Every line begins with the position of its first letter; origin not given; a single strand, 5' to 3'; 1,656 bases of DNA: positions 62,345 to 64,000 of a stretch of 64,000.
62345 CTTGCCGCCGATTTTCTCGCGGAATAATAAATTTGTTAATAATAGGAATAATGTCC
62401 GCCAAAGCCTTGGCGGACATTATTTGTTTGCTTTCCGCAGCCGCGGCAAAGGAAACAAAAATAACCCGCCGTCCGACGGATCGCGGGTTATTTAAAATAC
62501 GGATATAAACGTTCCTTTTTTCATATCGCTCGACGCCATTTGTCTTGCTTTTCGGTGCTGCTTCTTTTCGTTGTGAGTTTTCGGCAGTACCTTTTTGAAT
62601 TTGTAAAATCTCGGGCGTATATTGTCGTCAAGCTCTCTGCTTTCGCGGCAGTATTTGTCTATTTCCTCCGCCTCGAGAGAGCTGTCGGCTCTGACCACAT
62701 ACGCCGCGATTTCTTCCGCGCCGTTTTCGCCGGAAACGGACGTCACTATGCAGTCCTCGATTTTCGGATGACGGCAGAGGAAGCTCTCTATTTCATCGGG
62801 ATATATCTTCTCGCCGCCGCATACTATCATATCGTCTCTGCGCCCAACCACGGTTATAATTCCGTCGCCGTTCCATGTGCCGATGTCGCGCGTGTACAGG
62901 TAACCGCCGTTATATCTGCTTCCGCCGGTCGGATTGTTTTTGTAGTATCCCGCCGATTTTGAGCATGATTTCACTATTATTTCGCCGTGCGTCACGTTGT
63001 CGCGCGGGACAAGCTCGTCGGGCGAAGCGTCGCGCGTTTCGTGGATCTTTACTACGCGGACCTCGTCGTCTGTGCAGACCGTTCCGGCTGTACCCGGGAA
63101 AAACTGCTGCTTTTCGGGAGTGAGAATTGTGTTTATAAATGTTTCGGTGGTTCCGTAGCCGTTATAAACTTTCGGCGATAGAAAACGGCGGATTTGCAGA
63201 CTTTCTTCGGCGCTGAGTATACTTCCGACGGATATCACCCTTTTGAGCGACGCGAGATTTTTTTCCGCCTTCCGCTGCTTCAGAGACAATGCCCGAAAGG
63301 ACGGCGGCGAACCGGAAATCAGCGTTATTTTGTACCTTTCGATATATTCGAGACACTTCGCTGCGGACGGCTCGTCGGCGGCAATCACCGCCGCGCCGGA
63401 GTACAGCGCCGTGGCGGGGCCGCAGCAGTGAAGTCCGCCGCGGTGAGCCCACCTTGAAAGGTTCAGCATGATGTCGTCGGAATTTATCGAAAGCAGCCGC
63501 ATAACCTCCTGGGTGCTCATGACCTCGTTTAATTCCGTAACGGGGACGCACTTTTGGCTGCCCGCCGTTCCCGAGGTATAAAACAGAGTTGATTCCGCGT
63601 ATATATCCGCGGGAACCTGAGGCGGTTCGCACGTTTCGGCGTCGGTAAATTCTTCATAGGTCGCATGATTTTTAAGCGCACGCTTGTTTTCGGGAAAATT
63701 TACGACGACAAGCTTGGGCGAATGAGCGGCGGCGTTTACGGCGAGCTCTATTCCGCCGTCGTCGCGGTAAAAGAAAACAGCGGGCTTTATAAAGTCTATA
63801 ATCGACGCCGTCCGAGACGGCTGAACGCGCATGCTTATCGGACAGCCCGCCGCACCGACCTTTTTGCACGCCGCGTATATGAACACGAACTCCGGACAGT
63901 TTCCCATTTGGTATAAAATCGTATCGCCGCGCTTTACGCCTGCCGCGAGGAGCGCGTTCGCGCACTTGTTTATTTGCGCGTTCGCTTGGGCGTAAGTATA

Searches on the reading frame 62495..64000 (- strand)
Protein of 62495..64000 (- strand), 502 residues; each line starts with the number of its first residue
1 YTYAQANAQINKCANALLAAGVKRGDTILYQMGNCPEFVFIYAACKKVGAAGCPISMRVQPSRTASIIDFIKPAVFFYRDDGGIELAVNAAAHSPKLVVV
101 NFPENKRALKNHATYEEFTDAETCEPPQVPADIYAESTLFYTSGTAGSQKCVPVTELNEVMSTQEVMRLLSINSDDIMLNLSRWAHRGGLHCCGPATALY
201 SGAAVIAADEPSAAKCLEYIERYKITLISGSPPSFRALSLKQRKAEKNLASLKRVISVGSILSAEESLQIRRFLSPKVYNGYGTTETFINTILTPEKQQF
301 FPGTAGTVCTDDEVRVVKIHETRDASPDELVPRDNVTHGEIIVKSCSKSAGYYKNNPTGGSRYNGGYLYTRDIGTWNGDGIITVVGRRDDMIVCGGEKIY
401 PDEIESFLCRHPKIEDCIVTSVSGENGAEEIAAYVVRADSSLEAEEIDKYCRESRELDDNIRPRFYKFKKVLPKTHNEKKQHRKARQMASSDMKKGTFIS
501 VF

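Call 43: search_protein_families(library=pfam, proteins=[window:62495-64000:-], max_evalue=0.00001)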
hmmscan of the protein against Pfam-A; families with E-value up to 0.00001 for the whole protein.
window:62495-64000:- (502 aa): 2 families
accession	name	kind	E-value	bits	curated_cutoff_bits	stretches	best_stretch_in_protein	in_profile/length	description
PF00501.34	AMP-binding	-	5.1e-54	184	29.9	1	1-353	22-384/384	AMP-binding enzyme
PF13193.12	AMP-binding_C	-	4.9e-11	43.8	24.5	1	403-479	1-76/76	AMP-binding enzyme C-terminal domain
